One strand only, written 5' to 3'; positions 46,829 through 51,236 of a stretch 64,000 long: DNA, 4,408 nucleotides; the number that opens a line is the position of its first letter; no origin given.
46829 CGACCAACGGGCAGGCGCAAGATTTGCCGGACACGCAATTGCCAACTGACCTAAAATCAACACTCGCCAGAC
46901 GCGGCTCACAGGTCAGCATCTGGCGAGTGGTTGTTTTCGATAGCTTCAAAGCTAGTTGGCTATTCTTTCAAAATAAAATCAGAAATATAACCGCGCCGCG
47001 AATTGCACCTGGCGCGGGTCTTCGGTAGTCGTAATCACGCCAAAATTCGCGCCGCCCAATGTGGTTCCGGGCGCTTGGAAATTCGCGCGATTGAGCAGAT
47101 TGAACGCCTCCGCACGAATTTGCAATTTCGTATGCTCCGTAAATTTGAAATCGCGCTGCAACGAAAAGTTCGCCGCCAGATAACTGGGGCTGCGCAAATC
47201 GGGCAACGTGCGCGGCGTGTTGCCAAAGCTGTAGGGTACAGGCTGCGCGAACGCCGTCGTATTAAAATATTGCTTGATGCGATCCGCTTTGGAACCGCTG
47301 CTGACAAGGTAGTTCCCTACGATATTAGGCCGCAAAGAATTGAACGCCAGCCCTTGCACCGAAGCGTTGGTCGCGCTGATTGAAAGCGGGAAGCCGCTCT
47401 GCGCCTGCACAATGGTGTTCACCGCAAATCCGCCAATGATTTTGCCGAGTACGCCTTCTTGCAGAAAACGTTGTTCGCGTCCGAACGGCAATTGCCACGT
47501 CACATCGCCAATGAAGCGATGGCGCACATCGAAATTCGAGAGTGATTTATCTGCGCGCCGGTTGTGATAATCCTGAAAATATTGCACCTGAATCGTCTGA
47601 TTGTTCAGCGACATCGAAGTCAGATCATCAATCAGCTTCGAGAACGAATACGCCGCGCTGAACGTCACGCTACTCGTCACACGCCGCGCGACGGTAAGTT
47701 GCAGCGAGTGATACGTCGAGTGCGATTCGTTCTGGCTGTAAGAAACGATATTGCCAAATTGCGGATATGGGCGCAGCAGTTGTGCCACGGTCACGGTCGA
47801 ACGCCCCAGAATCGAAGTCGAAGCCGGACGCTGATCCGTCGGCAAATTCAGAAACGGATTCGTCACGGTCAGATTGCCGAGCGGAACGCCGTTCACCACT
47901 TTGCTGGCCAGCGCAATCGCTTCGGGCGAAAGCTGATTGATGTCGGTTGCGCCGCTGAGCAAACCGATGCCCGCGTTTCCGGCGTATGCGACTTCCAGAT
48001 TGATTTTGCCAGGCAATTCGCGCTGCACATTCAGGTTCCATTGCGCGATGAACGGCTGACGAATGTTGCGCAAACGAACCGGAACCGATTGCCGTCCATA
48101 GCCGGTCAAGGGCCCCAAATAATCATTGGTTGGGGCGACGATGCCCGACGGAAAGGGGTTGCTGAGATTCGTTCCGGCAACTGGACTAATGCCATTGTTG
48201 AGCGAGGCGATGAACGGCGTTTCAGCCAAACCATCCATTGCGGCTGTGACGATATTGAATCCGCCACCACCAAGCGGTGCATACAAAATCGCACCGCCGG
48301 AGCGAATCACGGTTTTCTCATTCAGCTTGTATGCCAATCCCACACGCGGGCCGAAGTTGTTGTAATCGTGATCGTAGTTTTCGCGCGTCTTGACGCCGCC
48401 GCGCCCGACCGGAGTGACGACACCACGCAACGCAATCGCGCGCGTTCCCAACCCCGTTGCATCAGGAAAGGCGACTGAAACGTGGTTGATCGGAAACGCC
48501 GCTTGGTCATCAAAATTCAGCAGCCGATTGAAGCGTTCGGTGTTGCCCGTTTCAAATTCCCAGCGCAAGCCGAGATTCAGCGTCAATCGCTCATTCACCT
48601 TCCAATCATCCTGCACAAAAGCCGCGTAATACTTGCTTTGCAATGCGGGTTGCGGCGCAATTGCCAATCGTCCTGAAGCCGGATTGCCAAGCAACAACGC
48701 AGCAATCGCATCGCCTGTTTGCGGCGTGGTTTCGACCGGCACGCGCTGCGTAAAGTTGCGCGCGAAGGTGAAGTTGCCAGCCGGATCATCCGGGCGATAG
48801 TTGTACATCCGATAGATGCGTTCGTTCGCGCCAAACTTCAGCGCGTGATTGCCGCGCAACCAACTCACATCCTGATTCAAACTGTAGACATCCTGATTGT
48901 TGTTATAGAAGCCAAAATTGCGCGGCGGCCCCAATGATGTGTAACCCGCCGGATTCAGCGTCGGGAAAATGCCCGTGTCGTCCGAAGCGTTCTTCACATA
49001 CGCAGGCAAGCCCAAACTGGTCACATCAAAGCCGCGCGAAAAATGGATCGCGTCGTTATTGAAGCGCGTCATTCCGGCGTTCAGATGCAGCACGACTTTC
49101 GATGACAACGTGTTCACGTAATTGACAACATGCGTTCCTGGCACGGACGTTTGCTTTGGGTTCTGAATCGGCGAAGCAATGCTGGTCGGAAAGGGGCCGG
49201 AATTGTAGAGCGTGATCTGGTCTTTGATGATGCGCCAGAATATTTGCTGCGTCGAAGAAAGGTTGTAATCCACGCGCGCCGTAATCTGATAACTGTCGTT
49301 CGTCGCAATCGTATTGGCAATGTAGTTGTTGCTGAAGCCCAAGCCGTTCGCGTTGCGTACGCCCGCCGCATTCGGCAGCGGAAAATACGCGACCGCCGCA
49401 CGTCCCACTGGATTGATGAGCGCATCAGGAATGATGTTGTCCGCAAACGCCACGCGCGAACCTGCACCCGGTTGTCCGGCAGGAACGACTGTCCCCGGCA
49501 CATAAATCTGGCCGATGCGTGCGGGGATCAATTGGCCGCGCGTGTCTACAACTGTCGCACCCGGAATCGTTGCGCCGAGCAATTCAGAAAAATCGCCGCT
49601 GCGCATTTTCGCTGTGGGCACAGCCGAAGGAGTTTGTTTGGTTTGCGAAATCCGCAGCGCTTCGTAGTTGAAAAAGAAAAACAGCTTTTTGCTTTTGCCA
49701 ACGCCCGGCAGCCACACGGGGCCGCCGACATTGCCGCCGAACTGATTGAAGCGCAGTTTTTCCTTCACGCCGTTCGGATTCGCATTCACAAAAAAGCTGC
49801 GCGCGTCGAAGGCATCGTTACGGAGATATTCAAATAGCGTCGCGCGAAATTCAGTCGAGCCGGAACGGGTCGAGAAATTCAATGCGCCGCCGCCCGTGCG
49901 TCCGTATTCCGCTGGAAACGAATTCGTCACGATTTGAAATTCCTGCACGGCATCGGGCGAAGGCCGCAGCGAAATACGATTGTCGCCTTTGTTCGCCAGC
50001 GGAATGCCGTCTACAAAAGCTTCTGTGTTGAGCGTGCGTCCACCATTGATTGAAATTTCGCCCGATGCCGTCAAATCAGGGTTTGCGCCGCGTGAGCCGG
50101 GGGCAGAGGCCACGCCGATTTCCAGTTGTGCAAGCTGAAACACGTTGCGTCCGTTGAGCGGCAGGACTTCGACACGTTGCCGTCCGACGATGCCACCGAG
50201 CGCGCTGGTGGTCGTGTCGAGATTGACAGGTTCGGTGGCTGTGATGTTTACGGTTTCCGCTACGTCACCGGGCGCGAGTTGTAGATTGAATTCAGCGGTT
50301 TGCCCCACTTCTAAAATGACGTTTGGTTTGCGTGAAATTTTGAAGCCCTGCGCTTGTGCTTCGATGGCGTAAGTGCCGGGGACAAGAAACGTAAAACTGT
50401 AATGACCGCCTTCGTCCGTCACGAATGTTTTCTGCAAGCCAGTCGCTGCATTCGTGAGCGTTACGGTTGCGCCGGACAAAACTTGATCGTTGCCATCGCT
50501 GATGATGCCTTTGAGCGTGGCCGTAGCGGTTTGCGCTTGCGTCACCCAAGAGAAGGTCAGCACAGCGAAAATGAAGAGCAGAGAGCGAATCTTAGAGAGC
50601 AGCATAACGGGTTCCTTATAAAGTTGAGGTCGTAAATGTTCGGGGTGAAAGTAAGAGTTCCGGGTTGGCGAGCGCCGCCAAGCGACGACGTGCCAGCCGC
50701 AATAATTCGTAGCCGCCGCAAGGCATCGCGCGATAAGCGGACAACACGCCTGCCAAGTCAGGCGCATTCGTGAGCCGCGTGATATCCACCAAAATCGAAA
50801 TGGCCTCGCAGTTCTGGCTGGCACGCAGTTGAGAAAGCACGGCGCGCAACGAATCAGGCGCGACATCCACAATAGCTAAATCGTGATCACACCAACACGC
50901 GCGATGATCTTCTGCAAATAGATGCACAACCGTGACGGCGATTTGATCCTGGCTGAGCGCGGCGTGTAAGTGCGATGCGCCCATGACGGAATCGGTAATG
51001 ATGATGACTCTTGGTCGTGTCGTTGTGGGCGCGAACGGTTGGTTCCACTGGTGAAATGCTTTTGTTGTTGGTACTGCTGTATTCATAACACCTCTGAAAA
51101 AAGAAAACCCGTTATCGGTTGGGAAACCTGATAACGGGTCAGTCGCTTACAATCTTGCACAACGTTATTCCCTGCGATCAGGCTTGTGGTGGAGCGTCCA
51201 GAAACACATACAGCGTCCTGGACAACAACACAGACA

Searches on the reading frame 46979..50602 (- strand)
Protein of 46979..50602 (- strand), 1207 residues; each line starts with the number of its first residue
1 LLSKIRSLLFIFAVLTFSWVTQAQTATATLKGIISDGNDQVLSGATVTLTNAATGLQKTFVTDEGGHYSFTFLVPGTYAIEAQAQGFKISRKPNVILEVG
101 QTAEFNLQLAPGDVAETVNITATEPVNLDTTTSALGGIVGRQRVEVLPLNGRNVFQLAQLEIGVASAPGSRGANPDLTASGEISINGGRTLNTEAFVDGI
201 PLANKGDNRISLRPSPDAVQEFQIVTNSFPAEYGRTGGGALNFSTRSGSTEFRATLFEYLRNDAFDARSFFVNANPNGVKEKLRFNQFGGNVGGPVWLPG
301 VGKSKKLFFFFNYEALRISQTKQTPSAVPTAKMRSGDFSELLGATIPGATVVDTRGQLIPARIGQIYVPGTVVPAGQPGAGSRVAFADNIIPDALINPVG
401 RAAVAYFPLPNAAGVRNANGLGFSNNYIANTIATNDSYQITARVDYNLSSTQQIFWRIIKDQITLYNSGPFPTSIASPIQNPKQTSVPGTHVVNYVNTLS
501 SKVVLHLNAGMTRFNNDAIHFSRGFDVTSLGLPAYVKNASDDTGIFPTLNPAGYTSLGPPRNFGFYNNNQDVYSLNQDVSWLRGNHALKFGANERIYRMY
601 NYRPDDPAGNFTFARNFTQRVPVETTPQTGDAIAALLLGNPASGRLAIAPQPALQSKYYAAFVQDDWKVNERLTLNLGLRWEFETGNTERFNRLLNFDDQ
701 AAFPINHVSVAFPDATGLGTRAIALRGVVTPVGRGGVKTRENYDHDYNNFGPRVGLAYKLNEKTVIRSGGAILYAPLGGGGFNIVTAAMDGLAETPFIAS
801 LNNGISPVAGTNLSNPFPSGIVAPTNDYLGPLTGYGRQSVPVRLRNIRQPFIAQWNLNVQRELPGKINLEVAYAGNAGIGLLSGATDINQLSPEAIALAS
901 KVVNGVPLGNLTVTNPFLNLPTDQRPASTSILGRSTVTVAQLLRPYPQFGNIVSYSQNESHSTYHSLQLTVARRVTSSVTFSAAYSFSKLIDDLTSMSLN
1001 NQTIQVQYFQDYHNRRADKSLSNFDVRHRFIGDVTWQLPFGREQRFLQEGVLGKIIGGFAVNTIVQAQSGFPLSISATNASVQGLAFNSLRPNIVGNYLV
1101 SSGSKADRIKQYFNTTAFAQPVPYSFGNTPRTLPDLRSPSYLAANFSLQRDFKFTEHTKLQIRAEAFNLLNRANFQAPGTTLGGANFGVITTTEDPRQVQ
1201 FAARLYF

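Call 34: search_protein_families(library=pfam, proteins=[window:46979-50602:-], max_evalue=0.001)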
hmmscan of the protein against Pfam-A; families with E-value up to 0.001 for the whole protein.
window:46979-50602:- (1207 aa): 6 families
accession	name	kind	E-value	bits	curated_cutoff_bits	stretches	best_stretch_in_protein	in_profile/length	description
PF25183.1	OMP_b-brl_4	-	6e-219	730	30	1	244-1200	1-838/838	Outer membrane beta barrel domain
PF13620.12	CarboxypepD_reg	-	2.2e-19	70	32.3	1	29-109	1-81/82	Carboxypeptidase regulatory-like domain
PF00593.30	TonB_dep_Rec_b-barrel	-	8.2e-09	36.3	27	1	528-768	78-235/436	TonB dependent receptor-like, beta-barrel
PF17210.9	SdrD_B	-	1.6e-07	31.9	29.7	1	35-90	17-73/112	SdrD B-like domain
PF13715.12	CarbopepD_reg_2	-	2.8e-05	24.5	32.2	1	31-112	2-79/88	CarboxypepD_reg-like domain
PF17802.7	SpaA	-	4.3e-05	24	23.1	1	36-93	9-71/91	Prealbumin-like fold domain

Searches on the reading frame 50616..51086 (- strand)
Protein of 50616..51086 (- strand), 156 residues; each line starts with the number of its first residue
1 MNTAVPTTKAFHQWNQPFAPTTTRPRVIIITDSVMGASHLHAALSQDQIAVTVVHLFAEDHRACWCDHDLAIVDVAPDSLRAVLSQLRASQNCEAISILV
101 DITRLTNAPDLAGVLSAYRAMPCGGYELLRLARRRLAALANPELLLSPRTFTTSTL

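Call 3: search_protein_families(library=pfam, proteins=[window:50616-51086:-], max_evalue=0.01)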
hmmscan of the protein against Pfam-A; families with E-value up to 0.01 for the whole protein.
window:50616-51086:- (156 aa): 0 families

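Call 4: search_protein_families(library=ncbifam, proteins=[window:50616-51086:-], max_evalue=0.01)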
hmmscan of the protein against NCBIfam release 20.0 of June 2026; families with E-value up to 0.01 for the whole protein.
window:50616-51086:- (156 aa): 1 family
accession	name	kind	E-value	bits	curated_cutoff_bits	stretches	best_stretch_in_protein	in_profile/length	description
NF007135.0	PRK09581.1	equivalog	0.0018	17.2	474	1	21-103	152-236/457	PleD family two-component system response regulator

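Call 70: search_protein_families(library=pfam, proteins=[window:50616-51086:-], max_evalue=0.1)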
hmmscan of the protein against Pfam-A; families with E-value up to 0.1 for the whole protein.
window:50616-51086:- (156 aa): 0 families
